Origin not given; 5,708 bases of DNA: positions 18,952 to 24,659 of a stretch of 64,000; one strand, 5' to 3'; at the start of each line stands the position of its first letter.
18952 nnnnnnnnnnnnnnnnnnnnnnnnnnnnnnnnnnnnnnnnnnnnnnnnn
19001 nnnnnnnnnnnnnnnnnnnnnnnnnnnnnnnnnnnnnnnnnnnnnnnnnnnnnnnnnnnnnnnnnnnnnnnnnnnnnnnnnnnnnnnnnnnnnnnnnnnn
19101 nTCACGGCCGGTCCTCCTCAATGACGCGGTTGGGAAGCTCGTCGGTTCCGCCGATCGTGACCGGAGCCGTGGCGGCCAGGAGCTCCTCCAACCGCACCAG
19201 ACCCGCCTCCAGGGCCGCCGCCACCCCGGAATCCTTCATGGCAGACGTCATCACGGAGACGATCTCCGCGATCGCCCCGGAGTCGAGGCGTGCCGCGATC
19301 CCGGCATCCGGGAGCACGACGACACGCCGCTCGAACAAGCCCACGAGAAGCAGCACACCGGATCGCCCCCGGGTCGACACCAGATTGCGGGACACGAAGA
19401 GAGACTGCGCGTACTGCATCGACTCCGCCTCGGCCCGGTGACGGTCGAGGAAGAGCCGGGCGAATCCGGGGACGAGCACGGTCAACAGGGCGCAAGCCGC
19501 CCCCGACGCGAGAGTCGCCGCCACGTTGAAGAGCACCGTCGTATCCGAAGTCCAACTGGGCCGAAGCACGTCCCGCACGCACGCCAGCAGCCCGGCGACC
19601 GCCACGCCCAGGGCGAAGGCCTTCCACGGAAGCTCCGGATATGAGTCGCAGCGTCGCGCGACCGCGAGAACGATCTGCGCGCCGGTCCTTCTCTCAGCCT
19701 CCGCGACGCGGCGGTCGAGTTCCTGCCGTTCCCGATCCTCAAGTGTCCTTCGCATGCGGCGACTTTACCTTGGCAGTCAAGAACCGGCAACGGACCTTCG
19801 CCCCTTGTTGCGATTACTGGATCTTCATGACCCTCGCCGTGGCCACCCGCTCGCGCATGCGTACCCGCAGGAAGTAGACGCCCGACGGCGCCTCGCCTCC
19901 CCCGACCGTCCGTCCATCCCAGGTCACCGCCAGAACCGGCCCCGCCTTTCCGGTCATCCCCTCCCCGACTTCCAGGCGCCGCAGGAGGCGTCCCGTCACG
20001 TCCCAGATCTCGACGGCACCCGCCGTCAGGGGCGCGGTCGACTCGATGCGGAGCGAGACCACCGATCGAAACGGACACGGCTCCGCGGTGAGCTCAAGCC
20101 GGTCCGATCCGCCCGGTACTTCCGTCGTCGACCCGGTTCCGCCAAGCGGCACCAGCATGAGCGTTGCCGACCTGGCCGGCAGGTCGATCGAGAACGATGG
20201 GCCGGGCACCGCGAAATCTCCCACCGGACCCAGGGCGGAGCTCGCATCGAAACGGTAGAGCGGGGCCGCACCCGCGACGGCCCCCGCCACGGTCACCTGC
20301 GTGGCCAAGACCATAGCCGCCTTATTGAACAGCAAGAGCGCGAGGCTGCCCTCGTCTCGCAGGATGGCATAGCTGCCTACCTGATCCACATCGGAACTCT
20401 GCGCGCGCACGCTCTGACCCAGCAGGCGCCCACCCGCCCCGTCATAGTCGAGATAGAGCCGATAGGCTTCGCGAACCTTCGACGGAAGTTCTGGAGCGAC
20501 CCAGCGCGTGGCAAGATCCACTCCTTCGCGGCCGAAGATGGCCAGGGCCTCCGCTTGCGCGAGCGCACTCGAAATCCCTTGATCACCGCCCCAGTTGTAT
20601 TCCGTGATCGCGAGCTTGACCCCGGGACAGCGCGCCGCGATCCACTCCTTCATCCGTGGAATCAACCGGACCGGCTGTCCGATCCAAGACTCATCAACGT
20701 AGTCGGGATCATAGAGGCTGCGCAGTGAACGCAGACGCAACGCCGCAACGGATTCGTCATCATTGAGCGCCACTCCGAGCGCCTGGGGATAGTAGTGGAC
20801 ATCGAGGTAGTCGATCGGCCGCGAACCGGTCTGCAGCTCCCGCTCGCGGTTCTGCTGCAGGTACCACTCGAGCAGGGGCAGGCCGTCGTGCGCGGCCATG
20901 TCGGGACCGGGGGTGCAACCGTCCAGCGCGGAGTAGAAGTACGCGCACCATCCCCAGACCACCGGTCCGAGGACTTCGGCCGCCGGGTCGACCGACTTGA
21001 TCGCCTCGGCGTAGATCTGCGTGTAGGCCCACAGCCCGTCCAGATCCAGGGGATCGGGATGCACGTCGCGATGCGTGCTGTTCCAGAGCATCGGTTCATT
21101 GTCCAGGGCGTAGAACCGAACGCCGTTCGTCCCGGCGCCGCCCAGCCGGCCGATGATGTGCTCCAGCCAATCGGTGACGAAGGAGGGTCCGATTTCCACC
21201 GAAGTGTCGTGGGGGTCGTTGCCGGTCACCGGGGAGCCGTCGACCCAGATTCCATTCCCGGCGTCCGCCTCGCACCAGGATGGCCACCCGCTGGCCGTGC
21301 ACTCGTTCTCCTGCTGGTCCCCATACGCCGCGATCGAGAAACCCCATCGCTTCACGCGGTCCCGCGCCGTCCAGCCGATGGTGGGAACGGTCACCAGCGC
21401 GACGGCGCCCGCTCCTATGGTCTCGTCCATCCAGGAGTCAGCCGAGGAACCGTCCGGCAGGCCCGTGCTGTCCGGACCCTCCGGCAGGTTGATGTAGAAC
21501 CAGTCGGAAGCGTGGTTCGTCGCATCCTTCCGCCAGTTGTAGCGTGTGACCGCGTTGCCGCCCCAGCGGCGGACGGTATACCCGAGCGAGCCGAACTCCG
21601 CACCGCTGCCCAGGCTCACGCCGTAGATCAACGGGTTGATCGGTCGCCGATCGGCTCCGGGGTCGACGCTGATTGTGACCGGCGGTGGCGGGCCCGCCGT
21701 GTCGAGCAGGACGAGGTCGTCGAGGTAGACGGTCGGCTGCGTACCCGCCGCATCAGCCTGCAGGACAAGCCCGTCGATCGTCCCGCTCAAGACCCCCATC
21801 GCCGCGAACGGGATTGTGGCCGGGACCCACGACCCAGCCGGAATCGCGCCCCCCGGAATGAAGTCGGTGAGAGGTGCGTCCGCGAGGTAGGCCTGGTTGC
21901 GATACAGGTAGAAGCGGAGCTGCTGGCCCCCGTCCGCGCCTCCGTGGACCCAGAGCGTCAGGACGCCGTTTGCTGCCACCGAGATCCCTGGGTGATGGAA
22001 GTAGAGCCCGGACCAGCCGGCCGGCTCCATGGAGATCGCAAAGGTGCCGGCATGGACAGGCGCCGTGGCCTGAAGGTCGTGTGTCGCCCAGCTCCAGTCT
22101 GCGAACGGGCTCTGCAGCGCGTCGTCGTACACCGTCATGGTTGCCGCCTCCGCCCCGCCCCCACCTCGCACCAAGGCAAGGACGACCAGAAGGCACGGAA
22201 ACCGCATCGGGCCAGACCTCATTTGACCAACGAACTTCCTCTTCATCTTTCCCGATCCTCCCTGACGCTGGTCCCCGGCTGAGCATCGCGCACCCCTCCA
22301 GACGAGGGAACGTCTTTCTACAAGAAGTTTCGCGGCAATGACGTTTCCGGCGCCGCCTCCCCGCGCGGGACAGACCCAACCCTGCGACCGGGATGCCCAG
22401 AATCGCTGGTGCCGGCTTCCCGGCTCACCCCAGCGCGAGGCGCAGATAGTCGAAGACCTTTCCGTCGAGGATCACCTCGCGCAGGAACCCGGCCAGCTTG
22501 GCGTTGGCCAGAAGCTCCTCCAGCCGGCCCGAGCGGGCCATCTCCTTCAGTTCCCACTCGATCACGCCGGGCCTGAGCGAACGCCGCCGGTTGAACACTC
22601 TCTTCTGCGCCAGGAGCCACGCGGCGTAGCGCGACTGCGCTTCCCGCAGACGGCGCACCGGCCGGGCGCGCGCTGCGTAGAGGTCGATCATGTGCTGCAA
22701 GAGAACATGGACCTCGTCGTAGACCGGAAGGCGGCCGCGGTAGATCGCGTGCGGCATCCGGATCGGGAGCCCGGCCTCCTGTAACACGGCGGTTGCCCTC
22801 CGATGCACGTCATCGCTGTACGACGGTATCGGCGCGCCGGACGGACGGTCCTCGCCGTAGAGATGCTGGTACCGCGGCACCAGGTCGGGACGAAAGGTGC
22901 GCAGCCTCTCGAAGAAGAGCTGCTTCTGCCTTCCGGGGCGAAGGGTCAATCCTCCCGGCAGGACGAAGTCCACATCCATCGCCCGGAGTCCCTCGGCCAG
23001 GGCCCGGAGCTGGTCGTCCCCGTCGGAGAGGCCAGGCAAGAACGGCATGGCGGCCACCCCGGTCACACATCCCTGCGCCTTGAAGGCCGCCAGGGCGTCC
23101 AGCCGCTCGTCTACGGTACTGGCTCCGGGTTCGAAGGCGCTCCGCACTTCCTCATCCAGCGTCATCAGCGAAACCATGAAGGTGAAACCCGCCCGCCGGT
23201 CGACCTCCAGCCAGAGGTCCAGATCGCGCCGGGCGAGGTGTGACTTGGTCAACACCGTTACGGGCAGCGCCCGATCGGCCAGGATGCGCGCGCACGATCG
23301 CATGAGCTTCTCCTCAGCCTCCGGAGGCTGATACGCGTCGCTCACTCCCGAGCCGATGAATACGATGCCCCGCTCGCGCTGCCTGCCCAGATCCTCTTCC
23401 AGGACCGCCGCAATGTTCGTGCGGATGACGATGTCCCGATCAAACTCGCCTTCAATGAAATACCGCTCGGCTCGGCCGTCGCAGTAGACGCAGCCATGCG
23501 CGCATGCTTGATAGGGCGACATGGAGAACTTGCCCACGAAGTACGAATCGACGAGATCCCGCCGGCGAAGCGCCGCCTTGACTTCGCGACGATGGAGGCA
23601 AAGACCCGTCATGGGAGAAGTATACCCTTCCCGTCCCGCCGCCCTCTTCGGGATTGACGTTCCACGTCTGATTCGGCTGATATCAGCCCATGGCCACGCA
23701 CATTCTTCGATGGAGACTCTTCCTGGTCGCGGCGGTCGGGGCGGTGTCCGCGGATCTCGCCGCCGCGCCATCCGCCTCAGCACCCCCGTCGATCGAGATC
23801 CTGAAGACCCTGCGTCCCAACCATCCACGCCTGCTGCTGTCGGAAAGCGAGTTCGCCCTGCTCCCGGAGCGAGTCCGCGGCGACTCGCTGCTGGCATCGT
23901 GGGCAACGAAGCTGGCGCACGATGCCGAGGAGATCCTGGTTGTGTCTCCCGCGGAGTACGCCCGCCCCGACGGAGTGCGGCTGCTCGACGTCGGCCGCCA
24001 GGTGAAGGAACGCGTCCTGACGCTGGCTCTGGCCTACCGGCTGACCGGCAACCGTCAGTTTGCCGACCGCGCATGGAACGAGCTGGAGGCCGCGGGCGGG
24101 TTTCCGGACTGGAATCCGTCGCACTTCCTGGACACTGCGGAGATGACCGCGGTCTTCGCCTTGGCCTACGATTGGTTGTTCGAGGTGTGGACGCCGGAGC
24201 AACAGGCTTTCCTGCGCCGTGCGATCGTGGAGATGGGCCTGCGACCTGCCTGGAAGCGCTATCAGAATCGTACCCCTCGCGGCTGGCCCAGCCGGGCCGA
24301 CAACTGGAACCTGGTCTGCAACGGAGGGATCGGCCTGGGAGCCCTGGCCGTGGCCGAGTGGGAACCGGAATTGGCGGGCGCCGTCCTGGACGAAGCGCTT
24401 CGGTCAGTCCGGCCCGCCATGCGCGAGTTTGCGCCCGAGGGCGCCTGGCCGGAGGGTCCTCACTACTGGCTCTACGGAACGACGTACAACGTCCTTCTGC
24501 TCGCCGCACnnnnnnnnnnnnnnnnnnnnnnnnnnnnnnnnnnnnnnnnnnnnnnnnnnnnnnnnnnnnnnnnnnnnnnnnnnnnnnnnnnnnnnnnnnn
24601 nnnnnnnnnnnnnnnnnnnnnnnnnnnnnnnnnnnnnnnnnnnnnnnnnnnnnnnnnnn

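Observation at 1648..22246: Six different secreted proteins within 21 kb all end in the same T9SS-type sorting domain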

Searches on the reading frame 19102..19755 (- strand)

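Call 10: search_protein_families(library=pfam, proteins=[window:19102-19755:-], max_evalue=0.01)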
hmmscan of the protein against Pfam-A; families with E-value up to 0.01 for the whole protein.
window:19102-19755:- (217 aa): 2 families
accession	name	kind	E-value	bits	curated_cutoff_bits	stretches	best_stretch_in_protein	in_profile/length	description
PF04536.20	TPM_phosphatase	-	4.5e-11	43.3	22.1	1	111-191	43-124/125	TPM domain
PF13548.11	DUF4126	-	0.00082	19.6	27.5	1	25-94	81-150/175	Domain of unknown function (DUF4126)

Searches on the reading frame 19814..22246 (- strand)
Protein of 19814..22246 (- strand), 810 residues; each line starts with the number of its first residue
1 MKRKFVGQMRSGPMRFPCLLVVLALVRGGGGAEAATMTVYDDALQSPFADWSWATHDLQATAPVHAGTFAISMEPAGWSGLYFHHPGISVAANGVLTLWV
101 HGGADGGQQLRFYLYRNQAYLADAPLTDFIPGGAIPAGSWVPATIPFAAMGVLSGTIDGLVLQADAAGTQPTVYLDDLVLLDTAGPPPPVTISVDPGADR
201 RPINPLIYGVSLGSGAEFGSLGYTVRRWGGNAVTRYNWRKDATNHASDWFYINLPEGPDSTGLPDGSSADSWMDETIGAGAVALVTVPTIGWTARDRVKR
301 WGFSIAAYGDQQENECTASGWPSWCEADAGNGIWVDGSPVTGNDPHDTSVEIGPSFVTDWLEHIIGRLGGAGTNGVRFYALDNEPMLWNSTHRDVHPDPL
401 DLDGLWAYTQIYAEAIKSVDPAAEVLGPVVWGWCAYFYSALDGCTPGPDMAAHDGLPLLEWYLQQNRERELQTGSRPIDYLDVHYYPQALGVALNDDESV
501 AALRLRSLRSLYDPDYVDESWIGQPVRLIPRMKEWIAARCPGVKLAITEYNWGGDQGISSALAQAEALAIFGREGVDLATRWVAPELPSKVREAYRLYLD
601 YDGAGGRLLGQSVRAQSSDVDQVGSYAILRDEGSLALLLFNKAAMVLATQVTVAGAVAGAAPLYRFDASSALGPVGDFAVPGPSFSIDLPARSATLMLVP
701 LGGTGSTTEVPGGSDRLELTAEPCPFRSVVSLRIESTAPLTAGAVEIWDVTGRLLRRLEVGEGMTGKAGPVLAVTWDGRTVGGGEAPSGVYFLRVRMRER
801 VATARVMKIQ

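Call 4: search_protein_families(library=pfam, proteins=[window:19814-22246:-], max_evalue=0.1)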
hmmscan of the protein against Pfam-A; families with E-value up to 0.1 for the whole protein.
window:19814-22246:- (810 aa): 2 families
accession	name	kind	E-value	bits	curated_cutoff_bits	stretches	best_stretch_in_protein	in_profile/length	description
PF12891.13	Glyco_hydro_44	-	1.2e-64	218.8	25.1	1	242-489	1-223/223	Glycoside hydrolase family 44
PF13860.13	FlgD_ig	-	1.1e-05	25.8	27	1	730-795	12-73/79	FlgD Ig-like domain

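Call 5: search_protein_families(library=ncbifam, proteins=[window:19814-22246:-], max_evalue=0.1)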
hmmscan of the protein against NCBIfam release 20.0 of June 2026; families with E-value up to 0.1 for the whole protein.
window:19814-22246:- (810 aa): 5 families
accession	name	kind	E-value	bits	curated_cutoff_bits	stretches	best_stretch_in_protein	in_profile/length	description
NF041873.1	EPS_EpsB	equivalog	1.5e-109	367.3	1250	1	35-622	2-587/671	GH44 family glycoside hydrolase EpsB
NF005176.1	PRK06655.1-1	equivalog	0.0026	17.7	230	1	733-798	89-150/197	flagellar hook assembly protein FlgD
NF009276.0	PRK12633.1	equivalog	0.003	17.3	383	1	727-797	115-181/234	flagellar basal body rod modification protein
NF033707.1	T9SS_sortase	equivalog_domain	0.0043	14.7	420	1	719-801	999-1081/1095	type IX secretion system sortase PorU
TIGR04183.1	Por_Secre_tail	domain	0.0072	16.3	23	1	734-808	13-71/72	T9SS type A sorting domain-containing protein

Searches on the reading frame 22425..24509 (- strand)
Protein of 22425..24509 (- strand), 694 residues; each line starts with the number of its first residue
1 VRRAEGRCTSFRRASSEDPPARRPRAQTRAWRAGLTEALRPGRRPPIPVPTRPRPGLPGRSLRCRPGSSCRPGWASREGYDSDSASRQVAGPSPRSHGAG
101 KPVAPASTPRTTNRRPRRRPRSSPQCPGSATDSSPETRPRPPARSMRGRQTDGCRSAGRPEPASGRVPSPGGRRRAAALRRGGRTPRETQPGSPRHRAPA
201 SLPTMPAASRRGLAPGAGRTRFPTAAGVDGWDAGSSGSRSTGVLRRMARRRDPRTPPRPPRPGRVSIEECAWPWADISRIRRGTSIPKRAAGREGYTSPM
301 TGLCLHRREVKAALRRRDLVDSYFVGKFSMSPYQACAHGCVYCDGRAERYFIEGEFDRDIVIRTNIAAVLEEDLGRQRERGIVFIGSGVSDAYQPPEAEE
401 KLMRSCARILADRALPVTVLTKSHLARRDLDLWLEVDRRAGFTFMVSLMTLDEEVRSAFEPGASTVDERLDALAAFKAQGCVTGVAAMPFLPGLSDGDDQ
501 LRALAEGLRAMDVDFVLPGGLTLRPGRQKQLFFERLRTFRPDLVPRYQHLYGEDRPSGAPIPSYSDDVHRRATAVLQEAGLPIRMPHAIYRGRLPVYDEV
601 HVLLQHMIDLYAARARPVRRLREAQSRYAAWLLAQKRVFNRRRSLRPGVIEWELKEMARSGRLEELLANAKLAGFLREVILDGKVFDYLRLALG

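Call 10: search_protein_families(library=pfam, proteins=[window:22425-24509:-], max_evalue=0.01)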
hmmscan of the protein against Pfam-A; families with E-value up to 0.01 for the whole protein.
window:22425-24509:- (694 aa): 1 family
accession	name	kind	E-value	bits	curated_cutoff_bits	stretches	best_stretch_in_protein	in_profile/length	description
PF04055.27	Radical_SAM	-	3.1e-13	50.7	29.5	1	330-499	1-160/166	Radical SAM superfamily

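Call 33: search_protein_families(library=ncbifam, proteins=[window:22425-24509:-], max_evalue=0.01)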
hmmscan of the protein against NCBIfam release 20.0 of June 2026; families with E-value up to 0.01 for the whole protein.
window:22425-24509:- (694 aa): 4 families
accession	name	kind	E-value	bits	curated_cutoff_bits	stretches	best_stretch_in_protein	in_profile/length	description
NF038135.1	rSAM_Rv2578c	equivalog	8.6e-45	153.1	430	1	297-581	32-316/317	Rv2578c family radical SAM protein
NF038136.1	rSAM_Rv_intein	exception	3.1e-36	125.4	700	1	355-581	351-573/574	intein-containing Rv2578c family radical SAM protein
NF033668.1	rSAM_PA0069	hypoth_equivalog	1.4e-35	123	360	1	327-542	58-274/348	PA0069 family radical SAM protein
TIGR04470.1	rSAM_mob_pairB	equivalog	3.3e-17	62.8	410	1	323-584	15-257/285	radical SAM mobile pair protein B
